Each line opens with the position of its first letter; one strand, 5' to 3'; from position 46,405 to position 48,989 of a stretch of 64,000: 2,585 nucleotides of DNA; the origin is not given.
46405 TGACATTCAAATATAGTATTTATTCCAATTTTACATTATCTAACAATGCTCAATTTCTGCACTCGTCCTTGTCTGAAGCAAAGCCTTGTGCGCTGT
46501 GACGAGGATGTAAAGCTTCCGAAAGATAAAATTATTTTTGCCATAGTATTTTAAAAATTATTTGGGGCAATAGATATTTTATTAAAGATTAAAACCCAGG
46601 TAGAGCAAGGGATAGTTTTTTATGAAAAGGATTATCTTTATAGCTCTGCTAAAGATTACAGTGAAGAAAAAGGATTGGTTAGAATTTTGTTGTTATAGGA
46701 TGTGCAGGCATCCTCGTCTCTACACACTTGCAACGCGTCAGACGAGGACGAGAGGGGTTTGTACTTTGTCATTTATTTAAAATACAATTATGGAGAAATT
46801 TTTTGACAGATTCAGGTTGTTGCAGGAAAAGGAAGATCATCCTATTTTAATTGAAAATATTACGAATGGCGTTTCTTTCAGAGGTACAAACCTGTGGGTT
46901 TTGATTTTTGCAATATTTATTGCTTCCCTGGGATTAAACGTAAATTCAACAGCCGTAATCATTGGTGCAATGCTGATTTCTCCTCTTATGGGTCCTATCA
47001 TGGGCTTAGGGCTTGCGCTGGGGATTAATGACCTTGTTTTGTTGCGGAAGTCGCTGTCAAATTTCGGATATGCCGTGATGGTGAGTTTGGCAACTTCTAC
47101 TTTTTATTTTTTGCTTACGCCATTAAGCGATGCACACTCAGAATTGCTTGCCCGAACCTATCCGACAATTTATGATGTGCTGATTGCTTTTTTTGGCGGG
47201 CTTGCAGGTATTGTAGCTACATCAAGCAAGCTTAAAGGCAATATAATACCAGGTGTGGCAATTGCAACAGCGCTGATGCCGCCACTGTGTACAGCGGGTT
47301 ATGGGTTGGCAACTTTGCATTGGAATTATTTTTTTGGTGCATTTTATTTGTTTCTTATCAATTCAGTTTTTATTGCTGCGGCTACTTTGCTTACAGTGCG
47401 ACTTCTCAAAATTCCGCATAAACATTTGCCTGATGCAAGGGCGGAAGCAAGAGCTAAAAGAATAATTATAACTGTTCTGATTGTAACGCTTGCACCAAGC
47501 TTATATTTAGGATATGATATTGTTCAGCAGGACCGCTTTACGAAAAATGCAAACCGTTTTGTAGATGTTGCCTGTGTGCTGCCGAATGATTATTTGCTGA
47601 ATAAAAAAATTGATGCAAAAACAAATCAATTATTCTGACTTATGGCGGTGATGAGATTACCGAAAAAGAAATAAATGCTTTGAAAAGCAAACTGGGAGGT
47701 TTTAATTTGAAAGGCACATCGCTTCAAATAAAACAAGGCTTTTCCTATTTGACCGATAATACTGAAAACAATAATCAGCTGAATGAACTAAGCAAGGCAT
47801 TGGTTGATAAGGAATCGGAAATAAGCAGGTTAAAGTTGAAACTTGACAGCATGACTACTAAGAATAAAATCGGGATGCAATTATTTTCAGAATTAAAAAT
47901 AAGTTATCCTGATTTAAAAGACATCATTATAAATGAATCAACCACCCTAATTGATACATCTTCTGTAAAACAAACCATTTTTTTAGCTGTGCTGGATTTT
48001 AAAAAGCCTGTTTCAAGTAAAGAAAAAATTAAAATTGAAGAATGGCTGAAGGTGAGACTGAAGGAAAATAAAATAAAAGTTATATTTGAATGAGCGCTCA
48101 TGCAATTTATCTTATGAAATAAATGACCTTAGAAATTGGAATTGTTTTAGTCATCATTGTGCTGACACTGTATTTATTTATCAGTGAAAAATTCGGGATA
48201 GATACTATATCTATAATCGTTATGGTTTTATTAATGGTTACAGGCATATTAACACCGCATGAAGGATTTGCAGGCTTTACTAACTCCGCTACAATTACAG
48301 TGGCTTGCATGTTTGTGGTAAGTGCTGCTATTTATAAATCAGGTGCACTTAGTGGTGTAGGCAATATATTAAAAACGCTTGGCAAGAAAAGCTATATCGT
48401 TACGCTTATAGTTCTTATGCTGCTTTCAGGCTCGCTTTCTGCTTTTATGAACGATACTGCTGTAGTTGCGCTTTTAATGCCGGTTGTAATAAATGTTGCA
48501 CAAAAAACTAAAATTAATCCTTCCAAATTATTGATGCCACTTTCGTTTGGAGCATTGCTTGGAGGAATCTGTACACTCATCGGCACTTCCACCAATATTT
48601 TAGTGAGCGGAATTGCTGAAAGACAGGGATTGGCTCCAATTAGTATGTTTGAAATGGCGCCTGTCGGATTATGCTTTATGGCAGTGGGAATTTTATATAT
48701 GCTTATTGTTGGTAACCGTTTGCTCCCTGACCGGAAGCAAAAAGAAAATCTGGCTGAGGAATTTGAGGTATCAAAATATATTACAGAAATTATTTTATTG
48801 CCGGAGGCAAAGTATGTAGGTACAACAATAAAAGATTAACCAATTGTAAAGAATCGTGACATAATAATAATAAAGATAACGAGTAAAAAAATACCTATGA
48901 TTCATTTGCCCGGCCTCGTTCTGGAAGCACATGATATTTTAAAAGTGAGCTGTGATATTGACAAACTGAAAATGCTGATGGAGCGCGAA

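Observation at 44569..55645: Family of ~290-bp RAYT-derived elements (3 copies) plus solo REP-like hairpins (2) within 11 kb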

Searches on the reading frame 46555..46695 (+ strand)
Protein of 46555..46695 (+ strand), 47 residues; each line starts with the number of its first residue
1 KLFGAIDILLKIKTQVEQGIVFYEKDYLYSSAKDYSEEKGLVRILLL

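Call 26: search_protein_representatives(alignment_id=A2)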
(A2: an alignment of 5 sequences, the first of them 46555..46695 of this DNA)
Query: 5 sequences, 47 profile positions. Proteins with E-value up to 0.001 (for the whole library): 146; up to 1e-10: 4; up to 1e-30: 0. The best 146 are listed.
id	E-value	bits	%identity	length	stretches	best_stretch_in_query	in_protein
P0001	1.2e-27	111.6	-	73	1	1-47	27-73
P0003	7.6e-16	73.9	-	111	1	13-47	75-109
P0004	7.4e-15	70.7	-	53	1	19-47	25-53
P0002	2.2e-12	62.8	-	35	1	21-45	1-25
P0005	9.9e-10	54.3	-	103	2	17-45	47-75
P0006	6.0e-08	48.6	-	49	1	13-45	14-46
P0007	3.9e-07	46.0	-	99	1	14-42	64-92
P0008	6.5e-07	45.3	-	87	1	14-46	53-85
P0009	7.7e-07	45.0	-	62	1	14-44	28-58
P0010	9.8e-07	44.7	-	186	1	13-46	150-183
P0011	1.1e-06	44.5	-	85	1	14-42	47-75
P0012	1.1e-06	44.5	-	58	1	14-41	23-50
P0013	1.3e-06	44.3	-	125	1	14-44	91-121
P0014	1.6e-06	44.0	-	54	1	12-47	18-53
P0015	2.1e-06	43.7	-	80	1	14-42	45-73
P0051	3.0e-05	40.0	-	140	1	14-42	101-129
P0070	7.4e-05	38.7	-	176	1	14-45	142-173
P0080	1.1e-04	38.1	-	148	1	14-47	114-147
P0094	2.1e-04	37.3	-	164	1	13-45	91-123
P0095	2.2e-04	37.2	-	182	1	14-45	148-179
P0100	2.6e-04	36.9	-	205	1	15-45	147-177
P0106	3.0e-04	36.7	-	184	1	14-45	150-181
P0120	5.2e-04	36.0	-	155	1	14-41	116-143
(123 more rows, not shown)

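Call 27: search_protein_families(library=pfam, proteins=[P0010, P0070, P0095, P0106, P0100, P0003, P0094, P0120, P0051, P0080], max_evalue=0.01)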
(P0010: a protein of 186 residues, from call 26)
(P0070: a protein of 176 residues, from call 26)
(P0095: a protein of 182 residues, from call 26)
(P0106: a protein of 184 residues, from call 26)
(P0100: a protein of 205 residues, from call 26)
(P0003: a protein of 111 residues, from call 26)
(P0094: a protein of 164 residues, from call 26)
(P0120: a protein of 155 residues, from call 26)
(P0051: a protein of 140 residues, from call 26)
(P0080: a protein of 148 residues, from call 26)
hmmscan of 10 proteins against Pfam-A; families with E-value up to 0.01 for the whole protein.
P0010 (186 aa): 1 family
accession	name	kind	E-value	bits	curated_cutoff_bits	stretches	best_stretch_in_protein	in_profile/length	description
PF01797.21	Y1_Tnp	-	2e-06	28.4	23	1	28-98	18-87/121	Transposase IS200 like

P0070 (176 aa): 1 family
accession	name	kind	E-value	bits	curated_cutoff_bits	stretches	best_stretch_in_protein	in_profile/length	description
PF01797.21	Y1_Tnp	-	9.6e-10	39.1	23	1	13-116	6-103/121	Transposase IS200 like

P0095 (182 aa): 1 family
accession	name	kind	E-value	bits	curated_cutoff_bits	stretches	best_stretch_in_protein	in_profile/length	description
PF01797.21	Y1_Tnp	-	3.4e-09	37.3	23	1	27-98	20-91/121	Transposase IS200 like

P0106 (184 aa): 1 family
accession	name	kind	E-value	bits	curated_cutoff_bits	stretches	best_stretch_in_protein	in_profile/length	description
PF01797.21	Y1_Tnp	-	2e-09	38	23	1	28-99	20-90/121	Transposase IS200 like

P0100 (205 aa): 0 families

P0003 (111 aa): 0 families

P0094 (164 aa): 0 families

P0120 (155 aa): 0 families

P0051 (140 aa): 3 families
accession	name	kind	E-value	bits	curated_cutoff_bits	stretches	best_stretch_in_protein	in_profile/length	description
PF00535.33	Glycos_transf_2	-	4.4e-15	56.4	23.3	1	11-61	1-51/168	Glycosyl transferase family 2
PF10111.15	Glyco_tranf_2_2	-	1e-05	25.6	27.3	1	11-76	1-70/276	Glycosyltransferase like family 2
PF13641.12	Glyco_tranf_2_3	-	1.8e-05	25.3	27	1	10-60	3-53/230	Glycosyltransferase like family 2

P0080 (148 aa): 0 families

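Call 30: list_cluster_members(proteins=[P0001, P0002, P0003, P0004, P0008])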
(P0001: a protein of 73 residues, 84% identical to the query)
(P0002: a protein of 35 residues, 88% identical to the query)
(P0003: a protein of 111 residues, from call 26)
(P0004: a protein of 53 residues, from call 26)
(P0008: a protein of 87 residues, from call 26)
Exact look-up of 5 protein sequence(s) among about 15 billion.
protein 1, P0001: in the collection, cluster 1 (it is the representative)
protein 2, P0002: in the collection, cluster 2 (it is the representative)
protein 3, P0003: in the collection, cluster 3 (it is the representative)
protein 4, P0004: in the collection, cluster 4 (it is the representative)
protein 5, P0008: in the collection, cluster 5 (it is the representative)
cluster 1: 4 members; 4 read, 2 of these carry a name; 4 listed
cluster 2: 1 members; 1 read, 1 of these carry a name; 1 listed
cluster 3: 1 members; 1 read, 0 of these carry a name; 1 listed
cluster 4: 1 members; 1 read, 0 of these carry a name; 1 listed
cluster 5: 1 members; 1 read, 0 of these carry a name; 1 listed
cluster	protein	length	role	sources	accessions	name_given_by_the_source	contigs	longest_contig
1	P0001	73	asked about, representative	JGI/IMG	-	-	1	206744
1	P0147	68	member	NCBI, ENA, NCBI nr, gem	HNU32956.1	MAG TPA: hypothetical protein PKN75_05130 [Bacteroidia bacterium] | hypothetical protein [Bacteroidia bacterium]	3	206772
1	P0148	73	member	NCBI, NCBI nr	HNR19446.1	MAG TPA: hypothetical protein PKL45_05625 [Bacteroidia bacterium] | hypothetical protein [Bacteroidia bacterium]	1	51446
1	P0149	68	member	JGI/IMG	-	-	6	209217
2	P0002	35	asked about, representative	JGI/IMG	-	hypothetical protein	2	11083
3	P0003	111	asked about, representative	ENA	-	-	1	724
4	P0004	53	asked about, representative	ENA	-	-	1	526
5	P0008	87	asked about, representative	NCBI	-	-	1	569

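Call 31: find_encoding_contigs(protein=P0148, flank=10000, max_places=6)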
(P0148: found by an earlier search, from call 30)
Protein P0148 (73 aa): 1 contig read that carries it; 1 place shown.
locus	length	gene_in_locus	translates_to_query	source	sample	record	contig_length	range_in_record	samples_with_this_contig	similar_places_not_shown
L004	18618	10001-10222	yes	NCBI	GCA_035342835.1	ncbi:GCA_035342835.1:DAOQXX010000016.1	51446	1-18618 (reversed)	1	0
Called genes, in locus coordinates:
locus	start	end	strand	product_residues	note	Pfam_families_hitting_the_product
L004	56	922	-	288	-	PF00528:BPD_transp_1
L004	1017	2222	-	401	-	PF12849:PBP_like_2 (weak), PF00528:BPD_transp_1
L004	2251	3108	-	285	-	PF12849:PBP_like_2, PF01547:SBP_bac_1, PF13531:SBP_bac_11, PF12727:PBP_like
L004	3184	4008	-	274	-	PF12849:PBP_like_2, PF01547:SBP_bac_1, PF13531:SBP_bac_11, PF12727:PBP_like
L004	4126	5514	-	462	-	-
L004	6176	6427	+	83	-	-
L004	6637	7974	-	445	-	PF19565:DUF6087 (faint), PF18962:Por_Secre_tail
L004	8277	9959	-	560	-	PF18962:Por_Secre_tail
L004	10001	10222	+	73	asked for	-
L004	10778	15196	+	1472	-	PF13191:AAA_16 (faint)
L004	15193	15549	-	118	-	-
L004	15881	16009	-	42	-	-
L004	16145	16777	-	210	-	-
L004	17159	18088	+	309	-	-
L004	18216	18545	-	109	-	PF03819:MazG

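Call 35: find_encoding_contigs(protein=P0010, flank=3000, max_places=6)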
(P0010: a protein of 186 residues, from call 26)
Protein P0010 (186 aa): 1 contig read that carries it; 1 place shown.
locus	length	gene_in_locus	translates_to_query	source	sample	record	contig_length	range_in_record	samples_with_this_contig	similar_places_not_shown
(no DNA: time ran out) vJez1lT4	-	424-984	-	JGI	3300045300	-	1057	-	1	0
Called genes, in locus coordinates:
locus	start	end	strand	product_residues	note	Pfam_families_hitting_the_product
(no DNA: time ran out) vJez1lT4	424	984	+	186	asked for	PF01797:Y1_Tnp (weak)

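Call 36: find_encoding_contigs(protein=P0095, flank=3000, max_places=6)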
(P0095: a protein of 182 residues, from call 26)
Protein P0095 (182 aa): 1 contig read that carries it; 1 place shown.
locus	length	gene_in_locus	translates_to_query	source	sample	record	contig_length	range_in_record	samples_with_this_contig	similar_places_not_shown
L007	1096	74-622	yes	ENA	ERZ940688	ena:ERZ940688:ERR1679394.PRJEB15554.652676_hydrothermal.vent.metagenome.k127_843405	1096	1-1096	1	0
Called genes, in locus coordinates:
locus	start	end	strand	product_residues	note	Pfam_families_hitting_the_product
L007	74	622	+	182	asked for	PF01797:Y1_Tnp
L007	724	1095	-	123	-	?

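Call 38: find_related_loci(query=A3, collection=genome_contigs, flank=3000)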
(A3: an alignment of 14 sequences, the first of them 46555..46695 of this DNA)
Query A3 (47 aa) in genome_contigs; peptide patterns used: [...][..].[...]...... (x = any residue, [..] = any of these).
599 stretches matched a pattern (row limit reached: there are more); 482 encode a relative of the query (tblastn E <= 1e-3); the best 80 are kept; 80 distinct loci.
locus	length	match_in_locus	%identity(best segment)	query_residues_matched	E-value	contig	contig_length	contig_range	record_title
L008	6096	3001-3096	59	16-47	3e-9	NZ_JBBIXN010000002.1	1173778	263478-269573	Maribellus mangrovi strain FJH33 NODE_2_length_1173778_cov_122.680909, whole genome shotgun sequence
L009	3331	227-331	51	13-47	4e-9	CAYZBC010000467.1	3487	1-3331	MAG TPA_asm: uncultured Maribellus sp. isolate binchicken_co181_539 genome assembly, contig: NODE_64955_length_3487_cov_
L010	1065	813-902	60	13-42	5e-9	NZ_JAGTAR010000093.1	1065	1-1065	Carboxylicivirga sediminis strain JR1 scaffold_93_length=1066, whole genome shotgun sequence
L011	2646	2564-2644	67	16-42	4e-9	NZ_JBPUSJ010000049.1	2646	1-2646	Carboxylicivirga taeanensis strain MEBiC 08903 c_000000000049, whole genome shotgun sequence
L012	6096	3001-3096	56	16-47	4e-9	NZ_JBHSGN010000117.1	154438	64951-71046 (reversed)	Dysgonomonas termitidis strain CCUG 66188 GCM70023304_101, whole genome shotgun sequence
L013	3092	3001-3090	60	13-42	4e-9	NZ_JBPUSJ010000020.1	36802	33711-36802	Carboxylicivirga taeanensis strain MEBiC 08903 c_000000000020, whole genome shotgun sequence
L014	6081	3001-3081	67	16-42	4e-9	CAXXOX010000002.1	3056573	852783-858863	MAG: Bacteroidales bacterium isolate 201d7cc5-cfe6-415f-8efa-99aa2e61e932 genome assembly, contig: contig_2, whole genom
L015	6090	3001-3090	60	13-42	5e-9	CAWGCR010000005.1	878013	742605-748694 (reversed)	MAG: uncultured Bacteroidales bacterium isolate MFD03804.bin.2.165 genome assembly, contig: contig_36342, whole genome s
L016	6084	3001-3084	61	16-43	5e-9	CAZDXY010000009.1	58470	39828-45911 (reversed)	MAG TPA_asm: uncultured Rikenellaceae bacterium isolate SRP241326_co1_256 genome assembly, contig: NODE_907_length_58470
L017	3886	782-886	49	13-47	8e-9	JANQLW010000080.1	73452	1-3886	MAG: Bacteroidales bacterium isolate PL25a_bin.72 k99_2997586, whole genome shotgun sequence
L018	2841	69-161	61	13-43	7e-9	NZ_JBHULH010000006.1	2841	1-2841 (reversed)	Pseudotenacibaculum haliotis strain KCTC 52127 platanus_K_default_6, whole genome shotgun sequence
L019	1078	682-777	53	16-47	7e-9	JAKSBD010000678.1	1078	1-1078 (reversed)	MAG: Bacteroidales bacterium isolate MAG.147 k141_6095476, whole genome shotgun sequence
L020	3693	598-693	53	16-47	8e-9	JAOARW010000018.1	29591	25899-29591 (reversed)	MAG: Carboxylicivirga sp. isolate McD6.26 contig_9087, whole genome shotgun sequence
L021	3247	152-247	66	16-47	8e-9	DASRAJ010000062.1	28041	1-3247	MAG TPA_asm: Chitinophagales bacterium isolate SMAG_U11115 k141_4473845, whole genome shotgun sequence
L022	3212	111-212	56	14-47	9e-9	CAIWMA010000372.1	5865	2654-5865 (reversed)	MAG: uncultured Bacteroidales bacterium isolate KR4_bin-0449 genome assembly, contig: bin-0449:372/593, whole genome sho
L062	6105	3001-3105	60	13-47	5e-8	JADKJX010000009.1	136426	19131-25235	MAG: Chitinophagaceae bacterium isolate Vibo_18-Q3-R45-57_BATAC.460 tig00007015-10-1362980, whole genome shotgun sequenc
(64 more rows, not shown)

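Call 53: find_encoding_contigs(protein=P0149, flank=10000, max_places=10)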
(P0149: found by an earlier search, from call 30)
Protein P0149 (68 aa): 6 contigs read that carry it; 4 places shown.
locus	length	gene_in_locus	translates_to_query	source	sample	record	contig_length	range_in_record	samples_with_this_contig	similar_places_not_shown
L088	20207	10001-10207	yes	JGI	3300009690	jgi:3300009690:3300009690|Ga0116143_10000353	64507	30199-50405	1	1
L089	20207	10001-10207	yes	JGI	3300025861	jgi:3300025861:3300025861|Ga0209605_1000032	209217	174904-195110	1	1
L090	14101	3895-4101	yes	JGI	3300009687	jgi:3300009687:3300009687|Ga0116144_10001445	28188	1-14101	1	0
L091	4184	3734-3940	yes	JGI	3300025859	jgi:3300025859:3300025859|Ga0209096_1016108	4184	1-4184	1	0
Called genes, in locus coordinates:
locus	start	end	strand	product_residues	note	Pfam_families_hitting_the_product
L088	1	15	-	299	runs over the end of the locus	PF02463:SMC_N (weak), PF00005:ABC_tran, PF13304:AAA_21 (weak)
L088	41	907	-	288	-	PF00528:BPD_transp_1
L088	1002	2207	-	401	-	PF12849:PBP_like_2 (weak), PF00528:BPD_transp_1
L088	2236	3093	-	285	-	PF12849:PBP_like_2, PF01547:SBP_bac_1, PF13531:SBP_bac_11, PF12727:PBP_like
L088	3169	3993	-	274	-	PF12849:PBP_like_2, PF01547:SBP_bac_1, PF13531:SBP_bac_11, PF12727:PBP_like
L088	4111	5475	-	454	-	-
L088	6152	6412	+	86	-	-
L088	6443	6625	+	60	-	-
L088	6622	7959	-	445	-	PF19565:DUF6087 (faint), PF18962:Por_Secre_tail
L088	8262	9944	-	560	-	PF18962:Por_Secre_tail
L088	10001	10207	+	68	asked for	-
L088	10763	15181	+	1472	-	PF13191:AAA_16 (faint)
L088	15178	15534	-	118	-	-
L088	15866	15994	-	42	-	-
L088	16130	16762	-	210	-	-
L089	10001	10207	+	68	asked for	-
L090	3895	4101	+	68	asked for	-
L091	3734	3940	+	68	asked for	-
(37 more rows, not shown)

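Call 57: search_solved_structures(query=L062:2554-3105:+, max_evalue=0.01, show_alignments=1)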
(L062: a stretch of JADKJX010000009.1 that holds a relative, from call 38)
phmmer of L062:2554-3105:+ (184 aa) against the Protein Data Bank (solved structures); distinct sequences matched with E-value up to 0.01: 0.

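Call 59: search_solved_structures(query=A4, max_evalue=1, show_alignments=1)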
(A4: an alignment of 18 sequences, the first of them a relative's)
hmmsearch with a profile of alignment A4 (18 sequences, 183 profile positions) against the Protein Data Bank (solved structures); distinct sequences matched with E-value up to 1: 8.
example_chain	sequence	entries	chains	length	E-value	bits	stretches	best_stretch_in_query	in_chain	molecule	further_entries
4er8_A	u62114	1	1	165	9.8e-06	28.7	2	11-84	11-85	TnpArep for protein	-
2xm3_A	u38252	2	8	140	0.0018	21.3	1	36-89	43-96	TRANSPOSASE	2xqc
2xo6_A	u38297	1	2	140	0.0018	21.3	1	36-89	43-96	TRANSPOSASE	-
2xma_A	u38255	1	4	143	0.0019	21.3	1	36-89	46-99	TRANSPOSASE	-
2ec2_A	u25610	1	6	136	0.0019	21.2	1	34-114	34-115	136aa long hypothetical transposase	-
2f4f_A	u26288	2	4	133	0.028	17.5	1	34-108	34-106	Transposase, putative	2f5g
2fyx_A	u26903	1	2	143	0.089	15.8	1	34-91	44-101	transposase, putative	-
6l9u_A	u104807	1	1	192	0.61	13.1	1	36-103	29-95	TRAF-interacting protein with FHA domain-containing protein A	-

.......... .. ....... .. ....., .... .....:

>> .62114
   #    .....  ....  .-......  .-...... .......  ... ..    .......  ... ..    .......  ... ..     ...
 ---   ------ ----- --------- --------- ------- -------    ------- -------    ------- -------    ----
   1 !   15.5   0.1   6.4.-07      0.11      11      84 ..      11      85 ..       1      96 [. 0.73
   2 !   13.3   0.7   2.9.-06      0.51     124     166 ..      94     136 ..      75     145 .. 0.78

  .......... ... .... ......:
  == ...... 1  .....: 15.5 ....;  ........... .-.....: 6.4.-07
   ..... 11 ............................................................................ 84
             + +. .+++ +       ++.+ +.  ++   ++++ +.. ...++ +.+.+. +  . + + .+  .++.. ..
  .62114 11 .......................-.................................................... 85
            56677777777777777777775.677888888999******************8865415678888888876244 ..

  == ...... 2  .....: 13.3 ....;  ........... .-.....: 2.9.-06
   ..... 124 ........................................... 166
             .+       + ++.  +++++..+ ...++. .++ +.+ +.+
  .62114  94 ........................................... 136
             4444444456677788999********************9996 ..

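Call 75: find_encoding_contigs(protein=P0003, flank=3000, max_places=4)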
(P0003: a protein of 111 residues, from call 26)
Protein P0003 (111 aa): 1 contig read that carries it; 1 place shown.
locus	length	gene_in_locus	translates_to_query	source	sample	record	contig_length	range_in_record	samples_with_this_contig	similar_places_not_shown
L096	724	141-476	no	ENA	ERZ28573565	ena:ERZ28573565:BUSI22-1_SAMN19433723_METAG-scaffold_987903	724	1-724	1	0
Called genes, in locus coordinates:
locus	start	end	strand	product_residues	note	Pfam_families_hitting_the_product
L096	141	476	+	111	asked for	-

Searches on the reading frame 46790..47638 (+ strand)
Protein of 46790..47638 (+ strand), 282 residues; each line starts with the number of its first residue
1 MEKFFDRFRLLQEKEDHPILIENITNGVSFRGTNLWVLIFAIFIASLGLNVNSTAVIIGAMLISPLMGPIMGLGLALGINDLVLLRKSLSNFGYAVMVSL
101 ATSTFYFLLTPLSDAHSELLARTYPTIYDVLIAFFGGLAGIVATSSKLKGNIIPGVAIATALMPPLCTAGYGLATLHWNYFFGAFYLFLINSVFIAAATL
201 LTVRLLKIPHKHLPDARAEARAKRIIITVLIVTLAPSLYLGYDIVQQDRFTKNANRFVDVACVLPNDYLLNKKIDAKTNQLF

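Call 24: search_protein_families(library=pfam, proteins=[window:46790-47638:+], max_evalue=0.001)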
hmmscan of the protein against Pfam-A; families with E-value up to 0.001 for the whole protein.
window:46790-47638:+ (282 aa): 1 family
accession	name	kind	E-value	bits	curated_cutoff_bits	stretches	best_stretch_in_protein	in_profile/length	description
PF04087.19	DUF389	-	6.8e-46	156.1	23.9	1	61-196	1-136/137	Domain of unknown function (DUF389)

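Call 54: find_encoding_contigs(protein=window:46790-47638:+, flank=10000, max_places=10)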
Protein window:46790-47638:+ (282 aa): no gene with exactly this product is on record in the collection.

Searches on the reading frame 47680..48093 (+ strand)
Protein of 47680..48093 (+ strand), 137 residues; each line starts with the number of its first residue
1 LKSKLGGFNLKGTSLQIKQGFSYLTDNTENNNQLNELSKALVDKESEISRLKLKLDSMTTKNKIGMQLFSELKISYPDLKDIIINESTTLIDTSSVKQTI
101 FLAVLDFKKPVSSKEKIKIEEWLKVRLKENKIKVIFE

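Call 24: search_protein_families(library=pfam, proteins=[window:47680-48093:+], max_evalue=0.001)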
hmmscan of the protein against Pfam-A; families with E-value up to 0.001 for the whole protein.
window:47680-48093:+ (137 aa): 0 families

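Call 70: search_protein_families(library=pfam, proteins=[window:47680-48093:+], max_evalue=0.01)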
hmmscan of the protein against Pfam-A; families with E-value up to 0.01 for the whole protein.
window:47680-48093:+ (137 aa): 0 families

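Call 71: search_protein_families(library=padloc, proteins=[window:47680-48093:+], max_evalue=0.001)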
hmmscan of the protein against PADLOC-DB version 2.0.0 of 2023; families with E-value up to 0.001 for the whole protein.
window:47680-48093:+ (137 aa): 0 families

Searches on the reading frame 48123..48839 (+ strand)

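Call 24: search_protein_families(library=pfam, proteins=[window:48123-48839:+], max_evalue=0.001)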
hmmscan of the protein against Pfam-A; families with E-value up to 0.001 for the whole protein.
window:48123-48839:+ (238 aa): 2 families
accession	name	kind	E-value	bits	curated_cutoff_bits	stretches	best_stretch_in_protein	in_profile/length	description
PF03600.22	CitMHS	-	1.2e-43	150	31.9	1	17-209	2-194/336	Citrate transporter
PF16980.11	CitMHS_2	-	0.00048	19.3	25.7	1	77-180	323-430/448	Putative citrate transport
